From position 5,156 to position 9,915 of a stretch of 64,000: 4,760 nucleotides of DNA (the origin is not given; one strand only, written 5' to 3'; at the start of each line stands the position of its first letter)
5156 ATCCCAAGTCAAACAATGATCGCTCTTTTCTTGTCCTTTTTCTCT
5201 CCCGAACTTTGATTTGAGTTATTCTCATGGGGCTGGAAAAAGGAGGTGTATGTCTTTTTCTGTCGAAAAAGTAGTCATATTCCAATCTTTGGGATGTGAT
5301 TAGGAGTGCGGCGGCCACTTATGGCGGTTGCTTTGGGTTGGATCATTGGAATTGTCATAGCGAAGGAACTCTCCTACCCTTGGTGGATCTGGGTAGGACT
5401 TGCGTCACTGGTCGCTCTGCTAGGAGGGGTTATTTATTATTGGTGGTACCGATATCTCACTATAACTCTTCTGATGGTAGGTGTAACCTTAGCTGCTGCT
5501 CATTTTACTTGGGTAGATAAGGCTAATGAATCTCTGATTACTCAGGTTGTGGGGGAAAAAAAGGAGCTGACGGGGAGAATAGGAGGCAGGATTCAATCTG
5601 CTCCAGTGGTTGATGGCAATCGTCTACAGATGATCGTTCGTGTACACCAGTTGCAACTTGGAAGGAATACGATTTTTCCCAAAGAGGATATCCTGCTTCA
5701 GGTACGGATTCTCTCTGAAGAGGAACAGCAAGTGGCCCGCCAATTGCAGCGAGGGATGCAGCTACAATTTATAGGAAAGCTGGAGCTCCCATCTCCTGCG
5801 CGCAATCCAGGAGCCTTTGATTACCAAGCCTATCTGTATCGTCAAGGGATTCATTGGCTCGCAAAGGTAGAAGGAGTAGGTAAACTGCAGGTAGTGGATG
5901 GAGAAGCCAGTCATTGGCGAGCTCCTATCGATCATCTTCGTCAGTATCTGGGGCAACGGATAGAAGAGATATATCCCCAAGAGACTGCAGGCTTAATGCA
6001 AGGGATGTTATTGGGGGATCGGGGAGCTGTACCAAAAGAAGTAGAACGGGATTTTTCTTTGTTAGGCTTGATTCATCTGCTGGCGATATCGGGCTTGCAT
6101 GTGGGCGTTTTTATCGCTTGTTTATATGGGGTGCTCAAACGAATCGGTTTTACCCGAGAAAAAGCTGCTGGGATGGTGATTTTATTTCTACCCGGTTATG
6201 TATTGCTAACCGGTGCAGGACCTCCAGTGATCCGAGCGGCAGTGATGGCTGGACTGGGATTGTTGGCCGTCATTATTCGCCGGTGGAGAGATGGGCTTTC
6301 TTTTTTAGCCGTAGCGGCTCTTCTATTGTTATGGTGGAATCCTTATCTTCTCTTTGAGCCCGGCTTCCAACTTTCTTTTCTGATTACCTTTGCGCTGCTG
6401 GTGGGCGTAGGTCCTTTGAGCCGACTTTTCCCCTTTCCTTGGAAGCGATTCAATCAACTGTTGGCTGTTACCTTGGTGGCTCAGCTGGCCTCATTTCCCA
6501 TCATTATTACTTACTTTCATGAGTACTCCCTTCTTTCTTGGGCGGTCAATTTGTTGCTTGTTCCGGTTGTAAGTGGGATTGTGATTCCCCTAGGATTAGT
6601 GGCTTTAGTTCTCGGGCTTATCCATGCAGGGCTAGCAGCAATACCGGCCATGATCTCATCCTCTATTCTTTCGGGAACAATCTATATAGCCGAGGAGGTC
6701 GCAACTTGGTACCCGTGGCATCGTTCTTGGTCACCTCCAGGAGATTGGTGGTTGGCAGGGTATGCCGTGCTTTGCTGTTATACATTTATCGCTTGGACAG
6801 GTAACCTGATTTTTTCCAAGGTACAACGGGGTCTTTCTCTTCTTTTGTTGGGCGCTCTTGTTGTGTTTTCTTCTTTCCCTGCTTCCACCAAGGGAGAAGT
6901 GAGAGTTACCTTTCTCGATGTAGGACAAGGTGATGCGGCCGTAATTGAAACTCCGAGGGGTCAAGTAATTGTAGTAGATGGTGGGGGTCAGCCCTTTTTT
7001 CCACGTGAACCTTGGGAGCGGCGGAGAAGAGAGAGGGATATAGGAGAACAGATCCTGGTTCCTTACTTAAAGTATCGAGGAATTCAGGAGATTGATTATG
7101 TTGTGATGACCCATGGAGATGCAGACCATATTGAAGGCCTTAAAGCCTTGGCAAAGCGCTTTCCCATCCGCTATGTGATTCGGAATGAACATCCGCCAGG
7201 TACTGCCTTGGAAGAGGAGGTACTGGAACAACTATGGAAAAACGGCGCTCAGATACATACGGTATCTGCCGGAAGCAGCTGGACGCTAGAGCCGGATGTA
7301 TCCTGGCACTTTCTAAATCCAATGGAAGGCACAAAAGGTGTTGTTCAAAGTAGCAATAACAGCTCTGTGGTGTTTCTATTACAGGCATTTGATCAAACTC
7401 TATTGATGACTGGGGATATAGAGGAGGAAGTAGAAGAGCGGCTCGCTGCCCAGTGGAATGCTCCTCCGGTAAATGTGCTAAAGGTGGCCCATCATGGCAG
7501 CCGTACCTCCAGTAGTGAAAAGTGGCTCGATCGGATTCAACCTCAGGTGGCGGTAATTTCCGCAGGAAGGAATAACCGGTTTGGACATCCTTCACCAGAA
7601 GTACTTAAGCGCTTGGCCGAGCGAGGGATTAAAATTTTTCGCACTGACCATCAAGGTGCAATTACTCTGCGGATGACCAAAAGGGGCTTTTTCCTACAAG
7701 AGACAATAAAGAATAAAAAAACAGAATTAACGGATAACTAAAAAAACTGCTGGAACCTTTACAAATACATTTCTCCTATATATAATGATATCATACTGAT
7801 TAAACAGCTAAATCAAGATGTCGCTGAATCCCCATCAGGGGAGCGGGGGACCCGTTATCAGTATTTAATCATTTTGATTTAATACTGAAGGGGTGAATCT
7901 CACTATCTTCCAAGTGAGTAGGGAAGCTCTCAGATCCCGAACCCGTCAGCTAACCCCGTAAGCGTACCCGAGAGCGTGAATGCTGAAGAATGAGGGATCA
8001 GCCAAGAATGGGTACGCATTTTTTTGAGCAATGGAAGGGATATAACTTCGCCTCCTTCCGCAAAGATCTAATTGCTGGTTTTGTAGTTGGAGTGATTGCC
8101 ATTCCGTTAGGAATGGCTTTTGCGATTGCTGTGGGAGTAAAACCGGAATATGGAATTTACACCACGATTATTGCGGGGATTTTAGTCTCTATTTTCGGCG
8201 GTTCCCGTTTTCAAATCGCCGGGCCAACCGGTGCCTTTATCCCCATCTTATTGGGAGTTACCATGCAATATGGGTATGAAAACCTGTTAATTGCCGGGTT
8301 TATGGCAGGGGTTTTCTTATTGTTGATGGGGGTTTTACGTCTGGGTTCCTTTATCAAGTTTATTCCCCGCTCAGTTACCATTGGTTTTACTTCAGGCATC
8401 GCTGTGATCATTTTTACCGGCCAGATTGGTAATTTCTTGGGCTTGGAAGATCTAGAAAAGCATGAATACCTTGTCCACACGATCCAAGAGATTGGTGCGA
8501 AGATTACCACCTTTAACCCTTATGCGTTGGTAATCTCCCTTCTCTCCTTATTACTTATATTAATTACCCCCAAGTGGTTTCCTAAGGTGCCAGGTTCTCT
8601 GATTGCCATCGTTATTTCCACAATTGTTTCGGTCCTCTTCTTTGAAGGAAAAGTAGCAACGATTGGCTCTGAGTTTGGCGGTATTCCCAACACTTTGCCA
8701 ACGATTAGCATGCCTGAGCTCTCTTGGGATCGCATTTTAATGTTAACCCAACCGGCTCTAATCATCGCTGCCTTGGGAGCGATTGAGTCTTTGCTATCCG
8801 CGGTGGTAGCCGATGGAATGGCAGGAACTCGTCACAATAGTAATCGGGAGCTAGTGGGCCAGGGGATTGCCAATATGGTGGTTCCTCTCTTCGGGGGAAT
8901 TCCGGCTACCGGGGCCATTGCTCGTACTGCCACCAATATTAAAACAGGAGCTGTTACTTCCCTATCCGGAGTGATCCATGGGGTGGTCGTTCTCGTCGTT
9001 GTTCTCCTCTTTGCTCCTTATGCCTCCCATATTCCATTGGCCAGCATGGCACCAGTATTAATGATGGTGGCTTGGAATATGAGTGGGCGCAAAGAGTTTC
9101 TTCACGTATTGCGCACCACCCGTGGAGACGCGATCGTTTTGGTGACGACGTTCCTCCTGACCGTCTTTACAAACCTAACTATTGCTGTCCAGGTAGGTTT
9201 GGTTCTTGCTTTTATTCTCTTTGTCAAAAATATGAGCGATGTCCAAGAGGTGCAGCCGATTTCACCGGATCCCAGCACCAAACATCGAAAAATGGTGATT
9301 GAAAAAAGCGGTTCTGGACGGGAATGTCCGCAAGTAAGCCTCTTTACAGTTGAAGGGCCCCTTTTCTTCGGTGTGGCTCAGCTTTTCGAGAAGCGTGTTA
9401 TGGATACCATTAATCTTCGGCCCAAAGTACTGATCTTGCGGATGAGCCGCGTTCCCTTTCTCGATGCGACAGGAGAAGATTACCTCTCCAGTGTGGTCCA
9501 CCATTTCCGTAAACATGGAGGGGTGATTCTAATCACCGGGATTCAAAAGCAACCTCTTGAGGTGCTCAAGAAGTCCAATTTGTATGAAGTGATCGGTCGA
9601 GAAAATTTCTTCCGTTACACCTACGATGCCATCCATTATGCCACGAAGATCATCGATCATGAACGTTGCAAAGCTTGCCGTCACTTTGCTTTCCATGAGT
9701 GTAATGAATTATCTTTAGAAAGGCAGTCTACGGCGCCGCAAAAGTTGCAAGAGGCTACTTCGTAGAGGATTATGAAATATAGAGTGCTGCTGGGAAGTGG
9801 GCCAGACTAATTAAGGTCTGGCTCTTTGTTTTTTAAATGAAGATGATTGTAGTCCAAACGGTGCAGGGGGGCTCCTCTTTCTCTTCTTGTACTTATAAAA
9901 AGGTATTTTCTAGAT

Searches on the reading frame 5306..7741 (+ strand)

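Call 58: search_protein_families(library=pfam, proteins=[window:5306-7741:+], max_evalue=0.00001)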
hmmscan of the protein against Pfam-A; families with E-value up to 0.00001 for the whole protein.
window:5306-7741:+ (811 aa): 4 families
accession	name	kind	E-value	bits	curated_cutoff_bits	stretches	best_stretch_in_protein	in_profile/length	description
PF03772.21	Competence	-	8e-63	212.8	23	1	234-497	1-267/270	Competence protein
PF13567.11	DUF4131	-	5.2e-30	104.7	31.6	1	24-191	3-162/165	Domain of unknown function (DUF4131)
PF00753.33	Lactamase_B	-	6.6e-18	65.8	22.7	1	538-754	2-195/196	Metallo-beta-lactamase superfamily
PF12706.13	Lactamase_B_2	-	2.5e-06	27.7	27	1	589-707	24-148/200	Beta-lactamase superfamily domain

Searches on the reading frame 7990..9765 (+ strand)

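Call 58: search_protein_families(library=pfam, proteins=[window:7990-9765:+], max_evalue=0.00001)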
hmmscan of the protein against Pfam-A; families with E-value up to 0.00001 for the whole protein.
window:7990-9765:+ (591 aa): 2 families
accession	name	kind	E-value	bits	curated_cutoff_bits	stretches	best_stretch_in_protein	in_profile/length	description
PF00916.26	Sulfate_transp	-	4.2e-94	315.8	23.2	1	23-386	1-379/380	Sulfate permease family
PF01740.26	STAS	-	3e-15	56.3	22.6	1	447-542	8-101/106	STAS domain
